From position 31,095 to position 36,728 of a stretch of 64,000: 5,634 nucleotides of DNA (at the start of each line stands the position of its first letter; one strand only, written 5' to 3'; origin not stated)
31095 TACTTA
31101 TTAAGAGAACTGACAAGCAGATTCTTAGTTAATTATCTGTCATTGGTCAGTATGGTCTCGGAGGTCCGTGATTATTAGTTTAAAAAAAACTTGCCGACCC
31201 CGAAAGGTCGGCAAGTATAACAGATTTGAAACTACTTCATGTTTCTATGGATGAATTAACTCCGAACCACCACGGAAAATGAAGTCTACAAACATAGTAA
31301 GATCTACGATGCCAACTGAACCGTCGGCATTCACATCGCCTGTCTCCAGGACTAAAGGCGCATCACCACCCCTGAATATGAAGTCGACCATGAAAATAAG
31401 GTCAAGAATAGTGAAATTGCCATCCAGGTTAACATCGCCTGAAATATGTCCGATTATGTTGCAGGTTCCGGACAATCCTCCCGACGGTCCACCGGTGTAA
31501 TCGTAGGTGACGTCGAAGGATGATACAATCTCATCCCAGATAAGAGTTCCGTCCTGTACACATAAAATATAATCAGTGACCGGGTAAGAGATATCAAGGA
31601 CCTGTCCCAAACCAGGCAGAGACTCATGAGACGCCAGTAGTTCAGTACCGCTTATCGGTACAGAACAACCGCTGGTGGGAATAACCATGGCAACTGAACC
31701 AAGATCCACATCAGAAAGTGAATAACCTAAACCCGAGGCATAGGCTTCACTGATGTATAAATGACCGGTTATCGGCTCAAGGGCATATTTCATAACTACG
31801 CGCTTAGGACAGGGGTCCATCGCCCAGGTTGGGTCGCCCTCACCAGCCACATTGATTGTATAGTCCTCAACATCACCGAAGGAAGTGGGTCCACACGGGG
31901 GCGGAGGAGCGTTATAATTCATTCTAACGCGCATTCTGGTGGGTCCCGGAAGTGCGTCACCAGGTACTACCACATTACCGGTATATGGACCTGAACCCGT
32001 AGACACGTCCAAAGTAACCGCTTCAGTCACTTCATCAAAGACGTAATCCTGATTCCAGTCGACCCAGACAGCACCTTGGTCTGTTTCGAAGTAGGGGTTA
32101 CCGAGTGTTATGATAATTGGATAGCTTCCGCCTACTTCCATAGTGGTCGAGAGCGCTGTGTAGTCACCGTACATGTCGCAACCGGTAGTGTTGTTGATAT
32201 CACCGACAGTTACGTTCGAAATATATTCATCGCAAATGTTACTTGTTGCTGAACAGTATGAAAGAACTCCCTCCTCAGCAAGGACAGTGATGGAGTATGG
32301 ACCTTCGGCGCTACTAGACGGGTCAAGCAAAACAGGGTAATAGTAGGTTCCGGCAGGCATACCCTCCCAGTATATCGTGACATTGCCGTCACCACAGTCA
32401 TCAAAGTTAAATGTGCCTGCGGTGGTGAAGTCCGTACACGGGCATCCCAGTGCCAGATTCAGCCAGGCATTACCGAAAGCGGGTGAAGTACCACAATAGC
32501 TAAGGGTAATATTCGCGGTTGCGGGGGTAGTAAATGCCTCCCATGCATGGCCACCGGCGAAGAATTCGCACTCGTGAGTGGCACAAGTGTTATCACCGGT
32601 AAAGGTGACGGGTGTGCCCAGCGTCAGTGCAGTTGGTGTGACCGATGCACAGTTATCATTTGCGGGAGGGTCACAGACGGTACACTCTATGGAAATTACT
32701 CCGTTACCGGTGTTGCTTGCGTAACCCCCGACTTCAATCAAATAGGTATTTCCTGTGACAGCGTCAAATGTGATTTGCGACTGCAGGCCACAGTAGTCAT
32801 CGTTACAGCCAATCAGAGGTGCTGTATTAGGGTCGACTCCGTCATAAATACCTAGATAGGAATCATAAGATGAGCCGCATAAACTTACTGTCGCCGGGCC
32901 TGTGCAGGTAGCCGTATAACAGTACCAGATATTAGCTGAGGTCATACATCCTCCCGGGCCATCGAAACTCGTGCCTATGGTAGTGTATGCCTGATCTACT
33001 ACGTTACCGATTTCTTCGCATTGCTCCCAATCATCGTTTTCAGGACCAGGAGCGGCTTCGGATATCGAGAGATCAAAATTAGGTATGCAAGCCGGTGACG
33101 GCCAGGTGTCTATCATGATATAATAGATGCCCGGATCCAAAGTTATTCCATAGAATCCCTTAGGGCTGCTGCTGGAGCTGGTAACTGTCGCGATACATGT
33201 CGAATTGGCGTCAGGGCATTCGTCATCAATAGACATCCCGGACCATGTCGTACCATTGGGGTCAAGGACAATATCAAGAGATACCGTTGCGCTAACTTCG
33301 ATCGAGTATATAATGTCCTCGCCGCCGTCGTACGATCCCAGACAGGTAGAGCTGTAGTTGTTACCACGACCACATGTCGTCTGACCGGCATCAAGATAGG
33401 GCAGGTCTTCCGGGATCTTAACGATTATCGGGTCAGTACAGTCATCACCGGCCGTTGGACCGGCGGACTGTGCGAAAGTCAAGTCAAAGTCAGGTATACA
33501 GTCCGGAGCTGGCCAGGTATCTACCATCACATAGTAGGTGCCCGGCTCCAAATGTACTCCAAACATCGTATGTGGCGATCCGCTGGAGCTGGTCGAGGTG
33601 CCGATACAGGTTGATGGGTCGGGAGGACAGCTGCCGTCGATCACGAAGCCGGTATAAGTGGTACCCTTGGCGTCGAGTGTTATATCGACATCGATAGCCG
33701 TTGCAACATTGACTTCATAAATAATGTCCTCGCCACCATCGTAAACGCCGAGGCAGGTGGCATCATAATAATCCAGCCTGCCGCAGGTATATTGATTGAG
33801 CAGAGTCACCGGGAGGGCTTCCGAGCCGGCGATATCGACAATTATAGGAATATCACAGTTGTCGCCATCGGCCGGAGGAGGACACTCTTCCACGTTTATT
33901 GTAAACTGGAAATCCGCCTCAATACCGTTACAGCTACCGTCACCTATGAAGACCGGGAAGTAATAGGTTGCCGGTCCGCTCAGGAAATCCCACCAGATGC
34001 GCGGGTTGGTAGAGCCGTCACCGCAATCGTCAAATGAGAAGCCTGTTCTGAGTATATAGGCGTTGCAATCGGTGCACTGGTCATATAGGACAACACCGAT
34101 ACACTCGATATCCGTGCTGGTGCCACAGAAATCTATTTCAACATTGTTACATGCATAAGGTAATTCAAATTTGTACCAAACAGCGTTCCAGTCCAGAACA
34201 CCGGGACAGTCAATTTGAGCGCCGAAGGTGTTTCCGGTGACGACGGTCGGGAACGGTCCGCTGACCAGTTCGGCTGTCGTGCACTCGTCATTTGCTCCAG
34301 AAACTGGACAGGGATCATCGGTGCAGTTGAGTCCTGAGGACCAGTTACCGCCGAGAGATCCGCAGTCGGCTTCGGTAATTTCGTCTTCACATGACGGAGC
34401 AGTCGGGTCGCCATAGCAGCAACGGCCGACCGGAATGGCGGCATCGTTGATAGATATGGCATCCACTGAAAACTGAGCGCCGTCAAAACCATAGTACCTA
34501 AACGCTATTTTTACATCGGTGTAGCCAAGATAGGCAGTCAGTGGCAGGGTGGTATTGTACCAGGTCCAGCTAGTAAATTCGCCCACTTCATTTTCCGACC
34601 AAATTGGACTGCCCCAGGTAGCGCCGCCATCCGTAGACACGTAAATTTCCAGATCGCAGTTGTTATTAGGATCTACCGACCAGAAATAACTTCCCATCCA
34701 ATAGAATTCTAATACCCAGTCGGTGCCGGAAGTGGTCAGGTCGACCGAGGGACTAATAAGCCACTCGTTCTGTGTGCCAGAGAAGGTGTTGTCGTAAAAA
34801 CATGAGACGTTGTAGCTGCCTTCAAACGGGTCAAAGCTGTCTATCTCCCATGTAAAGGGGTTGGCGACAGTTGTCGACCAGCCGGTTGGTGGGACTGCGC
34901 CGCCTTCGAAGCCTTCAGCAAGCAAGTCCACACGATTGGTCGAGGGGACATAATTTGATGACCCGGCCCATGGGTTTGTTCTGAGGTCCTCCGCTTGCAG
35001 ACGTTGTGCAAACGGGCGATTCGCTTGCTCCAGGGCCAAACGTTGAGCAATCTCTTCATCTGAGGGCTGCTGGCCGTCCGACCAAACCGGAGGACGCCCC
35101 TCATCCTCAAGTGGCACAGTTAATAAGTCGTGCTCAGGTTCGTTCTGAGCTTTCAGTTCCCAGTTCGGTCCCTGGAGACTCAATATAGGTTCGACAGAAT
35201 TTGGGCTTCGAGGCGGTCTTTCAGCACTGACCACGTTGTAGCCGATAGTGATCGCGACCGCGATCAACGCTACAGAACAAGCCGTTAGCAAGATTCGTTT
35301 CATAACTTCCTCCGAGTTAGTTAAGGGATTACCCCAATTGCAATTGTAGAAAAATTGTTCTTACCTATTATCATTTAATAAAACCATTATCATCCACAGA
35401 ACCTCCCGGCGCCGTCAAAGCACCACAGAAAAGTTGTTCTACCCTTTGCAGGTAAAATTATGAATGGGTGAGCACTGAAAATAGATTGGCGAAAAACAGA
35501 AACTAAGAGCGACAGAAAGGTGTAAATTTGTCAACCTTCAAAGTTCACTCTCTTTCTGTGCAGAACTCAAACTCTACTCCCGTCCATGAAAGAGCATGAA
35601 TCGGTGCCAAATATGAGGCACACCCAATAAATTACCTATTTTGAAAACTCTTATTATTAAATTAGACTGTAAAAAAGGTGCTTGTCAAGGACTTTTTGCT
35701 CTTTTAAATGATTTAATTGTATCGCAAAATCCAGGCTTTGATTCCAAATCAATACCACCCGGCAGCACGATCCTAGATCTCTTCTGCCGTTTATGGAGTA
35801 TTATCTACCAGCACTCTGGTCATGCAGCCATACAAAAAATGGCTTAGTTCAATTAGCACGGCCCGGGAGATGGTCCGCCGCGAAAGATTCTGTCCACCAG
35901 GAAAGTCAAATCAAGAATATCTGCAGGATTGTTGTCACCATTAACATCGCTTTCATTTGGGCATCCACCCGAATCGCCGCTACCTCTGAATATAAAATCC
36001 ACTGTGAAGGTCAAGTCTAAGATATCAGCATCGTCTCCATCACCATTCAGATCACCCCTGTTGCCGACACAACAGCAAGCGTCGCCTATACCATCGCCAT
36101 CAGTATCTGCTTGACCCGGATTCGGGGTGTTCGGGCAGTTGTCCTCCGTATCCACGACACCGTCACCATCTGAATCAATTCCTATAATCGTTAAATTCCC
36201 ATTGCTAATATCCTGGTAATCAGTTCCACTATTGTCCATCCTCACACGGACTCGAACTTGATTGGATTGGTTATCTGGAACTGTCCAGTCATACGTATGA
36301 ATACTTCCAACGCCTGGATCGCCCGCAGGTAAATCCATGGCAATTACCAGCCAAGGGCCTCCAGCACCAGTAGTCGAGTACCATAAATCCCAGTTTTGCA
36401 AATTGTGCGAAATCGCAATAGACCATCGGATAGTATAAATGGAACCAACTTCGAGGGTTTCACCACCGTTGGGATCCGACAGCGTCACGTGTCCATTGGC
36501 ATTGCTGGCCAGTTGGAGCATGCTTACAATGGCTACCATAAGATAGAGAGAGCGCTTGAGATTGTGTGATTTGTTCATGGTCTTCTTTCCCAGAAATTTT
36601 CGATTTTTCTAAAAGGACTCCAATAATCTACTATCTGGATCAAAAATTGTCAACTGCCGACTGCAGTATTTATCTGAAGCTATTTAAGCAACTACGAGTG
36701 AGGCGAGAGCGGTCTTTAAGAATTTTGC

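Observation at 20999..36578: Strictly C-terminal, largely Cys-framed tandem dockerin-like module shared by six different secreted proteins: a candidate surface-assembly or sorting system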

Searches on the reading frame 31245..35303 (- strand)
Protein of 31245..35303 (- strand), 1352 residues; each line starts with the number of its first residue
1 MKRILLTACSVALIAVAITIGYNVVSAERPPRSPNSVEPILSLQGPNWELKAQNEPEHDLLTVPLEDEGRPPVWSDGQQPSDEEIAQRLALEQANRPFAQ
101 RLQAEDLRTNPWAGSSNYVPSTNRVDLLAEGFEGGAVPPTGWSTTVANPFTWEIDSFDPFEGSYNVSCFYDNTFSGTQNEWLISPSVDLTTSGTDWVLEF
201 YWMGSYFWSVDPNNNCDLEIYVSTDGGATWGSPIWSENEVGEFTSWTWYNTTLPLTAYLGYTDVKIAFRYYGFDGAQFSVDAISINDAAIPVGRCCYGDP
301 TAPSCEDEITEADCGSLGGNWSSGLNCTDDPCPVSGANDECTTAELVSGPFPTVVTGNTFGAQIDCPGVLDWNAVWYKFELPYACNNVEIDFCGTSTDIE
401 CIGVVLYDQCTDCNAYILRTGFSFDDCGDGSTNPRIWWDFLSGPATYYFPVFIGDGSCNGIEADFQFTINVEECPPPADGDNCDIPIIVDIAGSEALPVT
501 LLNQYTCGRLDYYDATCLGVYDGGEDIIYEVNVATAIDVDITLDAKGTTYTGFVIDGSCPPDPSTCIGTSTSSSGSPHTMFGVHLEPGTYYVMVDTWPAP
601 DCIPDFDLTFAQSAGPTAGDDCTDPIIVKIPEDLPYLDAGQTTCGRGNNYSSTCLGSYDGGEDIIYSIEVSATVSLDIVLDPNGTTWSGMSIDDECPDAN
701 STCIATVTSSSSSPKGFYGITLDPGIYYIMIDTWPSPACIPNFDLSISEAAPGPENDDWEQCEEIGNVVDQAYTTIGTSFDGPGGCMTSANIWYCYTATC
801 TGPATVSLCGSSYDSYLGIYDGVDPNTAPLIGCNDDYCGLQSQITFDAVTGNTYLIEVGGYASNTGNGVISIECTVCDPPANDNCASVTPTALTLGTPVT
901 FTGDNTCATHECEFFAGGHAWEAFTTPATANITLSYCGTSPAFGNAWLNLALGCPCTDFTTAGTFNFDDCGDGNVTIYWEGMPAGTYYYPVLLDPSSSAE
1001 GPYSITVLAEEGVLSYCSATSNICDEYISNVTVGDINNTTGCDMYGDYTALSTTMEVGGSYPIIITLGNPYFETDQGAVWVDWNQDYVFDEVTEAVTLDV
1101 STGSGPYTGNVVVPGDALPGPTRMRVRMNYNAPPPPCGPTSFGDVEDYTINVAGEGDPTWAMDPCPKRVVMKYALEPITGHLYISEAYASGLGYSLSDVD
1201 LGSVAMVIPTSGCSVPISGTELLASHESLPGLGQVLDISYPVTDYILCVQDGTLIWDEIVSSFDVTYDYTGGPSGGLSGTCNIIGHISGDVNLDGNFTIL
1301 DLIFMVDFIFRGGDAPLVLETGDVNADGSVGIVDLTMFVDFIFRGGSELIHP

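Call 5: search_protein_families(library=pfam, proteins=[window:31245-35303:-], max_evalue=0.1)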
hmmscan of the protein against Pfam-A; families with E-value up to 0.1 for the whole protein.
window:31245-35303:- (1352 aa): 3 families
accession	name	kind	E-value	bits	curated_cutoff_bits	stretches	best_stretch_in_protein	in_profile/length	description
PF20009.4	GEVED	-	1.5e-20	74.2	24.4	1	1078-1151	3-78/78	GEVED domain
PF00404.24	Dockerin_1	-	0.00014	22.4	22.9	1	1289-1337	2-51/57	Dockerin type I domain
PF04151.21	PPC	-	0.0021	19.3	25.9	0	528-595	4-69/70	Bacterial pre-peptidase C-terminal domain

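Call 6: search_protein_families(library=ncbifam, proteins=[window:31245-35303:-], max_evalue=0.1)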
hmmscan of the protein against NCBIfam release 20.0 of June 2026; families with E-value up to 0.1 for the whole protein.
window:31245-35303:- (1352 aa): 2 families
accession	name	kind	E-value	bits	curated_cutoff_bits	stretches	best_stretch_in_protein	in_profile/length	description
NF038128.1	choice_anch_J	domain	2.4e-12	47.3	30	1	127-285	1-162/162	choice-of-anchor J domain-containing protein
NF047971.1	ThermolysLepto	equivalog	2.4e-09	35.9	1350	1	1023-1152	633-771/776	M4 family metalopeptidase thermolysin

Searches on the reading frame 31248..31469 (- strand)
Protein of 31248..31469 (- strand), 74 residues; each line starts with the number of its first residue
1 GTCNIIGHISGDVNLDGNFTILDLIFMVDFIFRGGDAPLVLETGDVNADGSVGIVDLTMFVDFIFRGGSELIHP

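Call 56: search_protein_families(library=pfam, proteins=[window:31248-31469:-], max_evalue=10)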
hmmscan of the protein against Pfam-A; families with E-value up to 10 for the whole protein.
seq(74 aa): 1 family
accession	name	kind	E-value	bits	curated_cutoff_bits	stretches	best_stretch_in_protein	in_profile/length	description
PF00404.24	Dockerin_1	-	6.9e-06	26.6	22.9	1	11-59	2-51/57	Dockerin type I domain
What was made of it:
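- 31248..31466 (-): Module D (aa 1280-1352), one Cys only. Dockerin_1 26.6 bits, above GA (call 56).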

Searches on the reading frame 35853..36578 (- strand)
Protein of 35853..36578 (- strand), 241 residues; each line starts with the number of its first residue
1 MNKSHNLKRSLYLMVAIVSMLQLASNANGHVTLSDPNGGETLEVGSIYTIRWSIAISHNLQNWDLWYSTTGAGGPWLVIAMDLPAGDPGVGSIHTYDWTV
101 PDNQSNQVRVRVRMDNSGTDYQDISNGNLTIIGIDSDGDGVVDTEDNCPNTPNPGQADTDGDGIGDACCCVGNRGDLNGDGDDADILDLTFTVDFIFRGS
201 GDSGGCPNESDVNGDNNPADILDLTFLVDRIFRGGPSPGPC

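Call 5: search_protein_families(library=pfam, proteins=[window:35853-36578:-], max_evalue=0.1)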
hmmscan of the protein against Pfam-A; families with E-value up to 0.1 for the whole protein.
window:35853-36578:- (241 aa): 2 families
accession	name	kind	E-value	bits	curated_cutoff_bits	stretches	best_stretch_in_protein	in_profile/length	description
PF02412.23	TSP_3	-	5.2e-06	26.5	25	1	135-156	15-36/36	Thrombospondin type 3 repeat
PF20615.3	DUF6802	-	0.009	16.4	27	1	119-177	19-77/102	Family of unknown function (DUF6802)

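Call 6: search_protein_families(library=ncbifam, proteins=[window:35853-36578:-], max_evalue=0.1)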
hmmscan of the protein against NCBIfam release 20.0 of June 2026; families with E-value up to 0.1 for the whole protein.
window:35853-36578:- (241 aa): 3 families
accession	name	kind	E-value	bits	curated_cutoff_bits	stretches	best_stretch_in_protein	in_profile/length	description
NF045500.1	Omp28_seleno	equivalog_domain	1.5e-12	47.6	200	1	122-232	261-376/377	Omp28-related selenoprotein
NF047638.1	throspo3_MtsC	equivalog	6.1e-07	28.7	350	1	135-183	66-117/428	cell-cell cohesion MYXO-CTERM protein MtsC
NF053612.1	anchor_PA1041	equivalog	0.015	15.3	250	1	135-161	77-103/236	PA1041 family peptidoglycan-binding anchor lipoprotein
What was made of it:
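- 35853..36578 (-): ORF E, 241 aa: signal peptide, small N-terminal domain, TSP3 repeats, Cys-framed dockerin. The C-terminal ~115 positions of NCBIfam NF045500 match aa 122-232 (call 6).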
